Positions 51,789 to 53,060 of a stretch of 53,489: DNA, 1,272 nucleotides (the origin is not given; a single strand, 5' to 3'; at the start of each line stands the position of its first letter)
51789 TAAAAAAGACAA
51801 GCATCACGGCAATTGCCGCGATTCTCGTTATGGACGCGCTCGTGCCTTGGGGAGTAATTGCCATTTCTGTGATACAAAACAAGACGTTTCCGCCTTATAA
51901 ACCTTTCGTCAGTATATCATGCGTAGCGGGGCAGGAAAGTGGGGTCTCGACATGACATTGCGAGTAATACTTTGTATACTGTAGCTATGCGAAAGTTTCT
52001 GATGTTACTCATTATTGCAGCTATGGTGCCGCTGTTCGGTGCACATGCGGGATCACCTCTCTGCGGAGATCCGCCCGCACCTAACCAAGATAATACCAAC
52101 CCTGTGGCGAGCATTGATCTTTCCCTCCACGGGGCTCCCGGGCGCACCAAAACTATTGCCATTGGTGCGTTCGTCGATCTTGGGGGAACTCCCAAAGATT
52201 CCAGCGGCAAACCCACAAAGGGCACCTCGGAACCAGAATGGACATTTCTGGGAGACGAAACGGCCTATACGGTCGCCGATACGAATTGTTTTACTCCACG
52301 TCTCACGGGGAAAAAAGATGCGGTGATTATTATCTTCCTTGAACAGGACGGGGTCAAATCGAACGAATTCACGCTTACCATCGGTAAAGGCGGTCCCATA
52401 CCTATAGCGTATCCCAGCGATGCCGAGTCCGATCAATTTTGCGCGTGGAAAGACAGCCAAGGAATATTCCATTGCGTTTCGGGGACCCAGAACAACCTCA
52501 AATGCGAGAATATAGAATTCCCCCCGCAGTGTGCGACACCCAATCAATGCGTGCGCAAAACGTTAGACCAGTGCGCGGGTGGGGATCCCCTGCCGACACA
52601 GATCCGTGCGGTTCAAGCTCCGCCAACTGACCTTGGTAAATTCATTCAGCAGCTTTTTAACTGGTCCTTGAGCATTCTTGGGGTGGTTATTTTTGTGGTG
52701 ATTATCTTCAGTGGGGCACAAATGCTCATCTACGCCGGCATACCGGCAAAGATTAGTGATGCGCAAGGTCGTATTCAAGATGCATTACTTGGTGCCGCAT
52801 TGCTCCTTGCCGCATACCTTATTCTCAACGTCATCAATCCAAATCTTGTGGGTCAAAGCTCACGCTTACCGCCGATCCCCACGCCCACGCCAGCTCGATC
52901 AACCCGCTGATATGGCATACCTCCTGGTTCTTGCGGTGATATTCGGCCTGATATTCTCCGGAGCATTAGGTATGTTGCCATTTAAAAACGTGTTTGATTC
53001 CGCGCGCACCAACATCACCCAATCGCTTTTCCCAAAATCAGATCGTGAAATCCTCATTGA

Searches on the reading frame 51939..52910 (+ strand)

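Call 11: search_protein_families(library=pfam, proteins=[window:51939-52910:+])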
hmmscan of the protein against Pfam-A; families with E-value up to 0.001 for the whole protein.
window:51939-52910:+ (323 aa): 1 family
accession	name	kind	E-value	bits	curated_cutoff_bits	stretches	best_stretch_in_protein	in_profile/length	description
PF18895.5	T4SS_pilin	-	2e-05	25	26.6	1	233-299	6-71/71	Type IV secretion system pilin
